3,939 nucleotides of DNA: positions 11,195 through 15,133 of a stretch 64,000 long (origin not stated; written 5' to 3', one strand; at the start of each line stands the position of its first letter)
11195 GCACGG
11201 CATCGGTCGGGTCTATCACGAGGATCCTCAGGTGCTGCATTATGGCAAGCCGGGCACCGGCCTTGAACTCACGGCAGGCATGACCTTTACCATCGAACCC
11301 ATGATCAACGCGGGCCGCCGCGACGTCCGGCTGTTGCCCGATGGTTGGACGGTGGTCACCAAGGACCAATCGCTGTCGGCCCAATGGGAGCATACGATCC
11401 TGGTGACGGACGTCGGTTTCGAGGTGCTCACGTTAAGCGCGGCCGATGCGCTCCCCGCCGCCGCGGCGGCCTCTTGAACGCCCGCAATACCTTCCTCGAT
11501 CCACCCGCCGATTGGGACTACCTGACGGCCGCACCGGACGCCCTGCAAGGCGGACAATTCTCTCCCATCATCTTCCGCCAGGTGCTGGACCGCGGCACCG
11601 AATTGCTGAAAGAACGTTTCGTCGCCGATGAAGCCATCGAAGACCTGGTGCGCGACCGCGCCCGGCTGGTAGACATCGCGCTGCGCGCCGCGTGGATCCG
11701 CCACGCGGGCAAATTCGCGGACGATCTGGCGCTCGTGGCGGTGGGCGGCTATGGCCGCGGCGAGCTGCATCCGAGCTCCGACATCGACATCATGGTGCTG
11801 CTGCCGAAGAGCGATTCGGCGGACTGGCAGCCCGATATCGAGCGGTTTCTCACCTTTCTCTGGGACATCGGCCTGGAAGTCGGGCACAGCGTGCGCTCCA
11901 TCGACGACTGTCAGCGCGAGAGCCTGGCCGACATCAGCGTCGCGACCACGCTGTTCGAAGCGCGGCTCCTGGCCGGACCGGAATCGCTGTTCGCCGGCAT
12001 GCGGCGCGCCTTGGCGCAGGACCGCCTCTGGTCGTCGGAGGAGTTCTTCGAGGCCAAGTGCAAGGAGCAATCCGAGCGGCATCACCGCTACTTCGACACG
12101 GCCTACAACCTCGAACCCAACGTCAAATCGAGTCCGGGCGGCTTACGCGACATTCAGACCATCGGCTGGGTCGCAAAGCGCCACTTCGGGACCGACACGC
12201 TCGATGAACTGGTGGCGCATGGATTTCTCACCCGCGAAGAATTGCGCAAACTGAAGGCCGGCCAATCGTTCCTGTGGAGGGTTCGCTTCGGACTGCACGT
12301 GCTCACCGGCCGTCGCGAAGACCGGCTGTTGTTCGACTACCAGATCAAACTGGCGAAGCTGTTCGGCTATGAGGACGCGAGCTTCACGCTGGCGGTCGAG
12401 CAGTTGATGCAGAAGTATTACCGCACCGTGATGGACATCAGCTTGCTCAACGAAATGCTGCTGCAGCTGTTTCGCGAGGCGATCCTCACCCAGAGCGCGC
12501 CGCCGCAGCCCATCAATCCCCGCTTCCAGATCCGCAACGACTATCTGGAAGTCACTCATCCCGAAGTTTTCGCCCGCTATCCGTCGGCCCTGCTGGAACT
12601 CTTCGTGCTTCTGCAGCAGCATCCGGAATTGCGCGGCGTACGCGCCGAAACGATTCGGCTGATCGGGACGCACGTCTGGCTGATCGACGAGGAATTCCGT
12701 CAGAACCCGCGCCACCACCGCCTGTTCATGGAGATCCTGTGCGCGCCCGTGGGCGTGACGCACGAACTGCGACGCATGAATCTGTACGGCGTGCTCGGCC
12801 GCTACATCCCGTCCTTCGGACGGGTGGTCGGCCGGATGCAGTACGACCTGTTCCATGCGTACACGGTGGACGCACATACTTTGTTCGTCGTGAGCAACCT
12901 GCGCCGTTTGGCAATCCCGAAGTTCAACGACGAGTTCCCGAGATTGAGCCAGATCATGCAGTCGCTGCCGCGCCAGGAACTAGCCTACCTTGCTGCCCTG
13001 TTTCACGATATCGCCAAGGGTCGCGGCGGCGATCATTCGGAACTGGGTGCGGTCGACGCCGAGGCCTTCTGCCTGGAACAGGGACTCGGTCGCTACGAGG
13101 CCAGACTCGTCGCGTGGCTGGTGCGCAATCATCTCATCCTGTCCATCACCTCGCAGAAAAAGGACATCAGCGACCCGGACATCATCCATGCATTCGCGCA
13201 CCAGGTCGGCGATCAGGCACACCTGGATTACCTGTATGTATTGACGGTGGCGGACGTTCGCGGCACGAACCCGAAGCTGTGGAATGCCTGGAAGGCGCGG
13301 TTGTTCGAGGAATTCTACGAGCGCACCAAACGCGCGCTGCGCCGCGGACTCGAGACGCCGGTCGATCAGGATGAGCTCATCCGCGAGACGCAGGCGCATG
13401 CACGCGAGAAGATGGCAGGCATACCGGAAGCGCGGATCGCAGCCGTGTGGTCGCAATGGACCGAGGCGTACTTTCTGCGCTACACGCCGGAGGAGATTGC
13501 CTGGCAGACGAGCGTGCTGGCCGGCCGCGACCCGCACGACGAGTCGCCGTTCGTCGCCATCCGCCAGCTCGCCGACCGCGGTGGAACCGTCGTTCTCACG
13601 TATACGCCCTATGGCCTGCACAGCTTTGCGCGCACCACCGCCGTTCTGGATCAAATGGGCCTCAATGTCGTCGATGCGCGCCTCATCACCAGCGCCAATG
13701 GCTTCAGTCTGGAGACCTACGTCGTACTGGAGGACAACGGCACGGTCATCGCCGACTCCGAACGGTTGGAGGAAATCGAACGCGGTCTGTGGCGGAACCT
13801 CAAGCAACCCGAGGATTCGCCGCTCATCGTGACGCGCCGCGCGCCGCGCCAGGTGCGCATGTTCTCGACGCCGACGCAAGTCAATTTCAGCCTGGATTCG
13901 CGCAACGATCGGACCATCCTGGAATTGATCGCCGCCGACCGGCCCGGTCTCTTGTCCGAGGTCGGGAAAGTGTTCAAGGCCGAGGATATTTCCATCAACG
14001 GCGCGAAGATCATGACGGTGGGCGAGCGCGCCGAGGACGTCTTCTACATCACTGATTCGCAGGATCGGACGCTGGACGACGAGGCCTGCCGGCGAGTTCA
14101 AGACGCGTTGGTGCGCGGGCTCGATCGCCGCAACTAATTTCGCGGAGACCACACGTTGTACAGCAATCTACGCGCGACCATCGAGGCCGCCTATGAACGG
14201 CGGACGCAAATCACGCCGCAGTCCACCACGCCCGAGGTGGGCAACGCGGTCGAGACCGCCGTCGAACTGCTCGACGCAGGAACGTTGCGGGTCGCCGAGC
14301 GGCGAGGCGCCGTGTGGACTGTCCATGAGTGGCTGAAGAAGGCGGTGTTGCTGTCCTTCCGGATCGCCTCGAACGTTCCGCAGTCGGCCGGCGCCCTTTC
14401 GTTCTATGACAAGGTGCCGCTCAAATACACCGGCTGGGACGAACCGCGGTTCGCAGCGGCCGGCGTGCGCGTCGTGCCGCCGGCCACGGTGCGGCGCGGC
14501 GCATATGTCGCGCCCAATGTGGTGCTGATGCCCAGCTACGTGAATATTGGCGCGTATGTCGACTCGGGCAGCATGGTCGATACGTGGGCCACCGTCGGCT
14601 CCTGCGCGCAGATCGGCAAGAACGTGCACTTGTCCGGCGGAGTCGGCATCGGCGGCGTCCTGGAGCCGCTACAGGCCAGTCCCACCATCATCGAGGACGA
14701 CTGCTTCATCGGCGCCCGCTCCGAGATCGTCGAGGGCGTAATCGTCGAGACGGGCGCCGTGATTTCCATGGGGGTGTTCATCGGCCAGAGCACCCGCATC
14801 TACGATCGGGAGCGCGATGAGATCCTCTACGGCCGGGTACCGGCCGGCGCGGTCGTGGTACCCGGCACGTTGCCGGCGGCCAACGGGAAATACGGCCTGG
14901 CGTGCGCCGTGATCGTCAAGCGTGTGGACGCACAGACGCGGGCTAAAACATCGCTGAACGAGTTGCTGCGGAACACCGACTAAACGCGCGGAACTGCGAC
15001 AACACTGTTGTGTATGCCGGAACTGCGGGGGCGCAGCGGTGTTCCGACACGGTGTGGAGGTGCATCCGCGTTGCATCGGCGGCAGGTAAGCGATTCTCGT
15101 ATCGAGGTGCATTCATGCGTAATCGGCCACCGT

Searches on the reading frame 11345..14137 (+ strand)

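Call 38: search_protein_families(library=ncbifam, proteins=[window:11345-14137:+], max_evalue=0.00001)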
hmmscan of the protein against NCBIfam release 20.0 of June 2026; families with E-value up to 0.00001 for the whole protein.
window:11345-14137:+ (930 aa): 9 families
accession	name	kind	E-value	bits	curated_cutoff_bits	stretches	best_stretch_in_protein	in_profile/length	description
NF001366.0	PRK00275.1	equivalog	0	1172.1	1299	1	75-929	26-888/895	[protein-PII] uridylyltransferase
NF003448.0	PRK05007.1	equivalog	6.3e-286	950.8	1255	1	64-928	17-880/884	bifunctional uridylyltransferase/uridylyl-removing protein GlnD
NF002837.0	PRK03059.1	equivalog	4.7e-277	921.5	1010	1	77-925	14-854/857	[protein-PII] uridylyltransferase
TIGR01693.1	UTase_glnD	equivalog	1.2e-273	910.3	519.4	1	86-924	2-847/850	[protein-PII] uridylyltransferase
NF002487.0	PRK01759.1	equivalog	3.6e-221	736.8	890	1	94-926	31-861/862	bifunctional uridylyltransferase/uridylyl-removing protein GlnD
NF003467.0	PRK05092.1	equivalog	3.1e-210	700.4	959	1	77-926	52-923/940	[protein-PII] uridylyltransferase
NF003347.0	PRK04374.1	equivalog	1.8e-202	674.9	1567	1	77-927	23-867/869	[protein-PII] uridylyltransferase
NF002895.0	PRK03381.1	equivalog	1.7e-90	304.2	631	2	461-926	375-777/782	[protein-PII] uridylyltransferase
NF001265.0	PRK00227.1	equivalog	3.3e-36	124.7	799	2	459-663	332-522/693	[protein-PII] uridylyltransferase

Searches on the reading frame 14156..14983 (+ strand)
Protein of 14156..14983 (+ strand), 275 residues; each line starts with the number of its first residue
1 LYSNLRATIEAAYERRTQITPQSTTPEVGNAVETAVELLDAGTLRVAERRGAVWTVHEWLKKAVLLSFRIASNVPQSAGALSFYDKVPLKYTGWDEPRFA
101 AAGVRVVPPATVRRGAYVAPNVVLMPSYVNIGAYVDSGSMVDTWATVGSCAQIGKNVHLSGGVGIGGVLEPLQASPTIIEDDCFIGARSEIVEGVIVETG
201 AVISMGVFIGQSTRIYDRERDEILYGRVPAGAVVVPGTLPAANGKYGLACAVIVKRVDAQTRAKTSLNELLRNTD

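Call 38: search_protein_families(library=ncbifam, proteins=[window:14156-14983:+], max_evalue=0.00001)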
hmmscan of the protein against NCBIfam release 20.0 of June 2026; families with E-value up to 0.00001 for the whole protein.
window:14156-14983:+ (275 aa): 11 families
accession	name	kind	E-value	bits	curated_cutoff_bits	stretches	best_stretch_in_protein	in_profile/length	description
TIGR00965.1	dapD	equivalog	2.9e-133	443.4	375.4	1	5-273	2-270/271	2,3,4,5-tetrahydropyridine-2,6-dicarboxylate N-succinyltransferase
NF008808.1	PRK11830.1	equivalog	6.2e-114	379.5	204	1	31-272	2-243/243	2,3,4,5-tetrahydropyridine-2,6-dicarboxylate N-succinyltransferase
TIGR03532.1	DapD_Ac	equivalog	2.8e-27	95.8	231.75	1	104-209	87-193/231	2,3,4,5-tetrahydropyridine-2,6-dicarboxylate N-acetyltransferase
TIGR03570.1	NeuD_NnaD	subfamily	4.5e-09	36.2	160.8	1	106-206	90-183/202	NeuD/PglB/VioB family sugar acetyltransferase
NF002060.0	PRK00892.1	subfamily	3e-08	33.2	207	0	177-217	120-160/345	UDP-3-O-(3-hydroxymyristoyl)glucosamine N-acyltransferase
TIGR01853.1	lipid_A_lpxD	equivalog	2.4e-07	30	242.5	0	178-218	112-152/325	UDP-3-O-(3-hydroxymyristoyl)glucosamine N-acyltransferase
NF006986.0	PRK09451.1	equivalog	5.8e-07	28.7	725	1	103-211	323-429/456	bifunctional UDP-N-acetylglucosamine diphosphorylase/glucosamine-1-phosphate N-acetyltransferase GlmU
NF010937.0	PRK14357.1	equivalog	9e-07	28.1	658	1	104-211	313-418/448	bifunctional UDP-N-acetylglucosamine diphosphorylase/glucosamine-1-phosphate N-acetyltransferase GlmU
TIGR03535.1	DapD_actino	equivalog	1.6e-06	27.5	441.5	1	101-221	151-268/320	2,3,4,5-tetrahydropyridine-2,6-dicarboxylate N-succinyltransferase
TIGR03536.1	DapD_gpp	equivalog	2.1e-06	26.8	518.45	1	101-215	176-287/341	2,3,4,5-tetrahydropyridine-2,6-dicarboxylate N-succinyltransferase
NF010934.1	PRK14354.1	equivalog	4.7e-06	25.4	450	1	104-211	320-425/447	bifunctional UDP-N-acetylglucosamine diphosphorylase/glucosamine-1-phosphate N-acetyltransferase GlmU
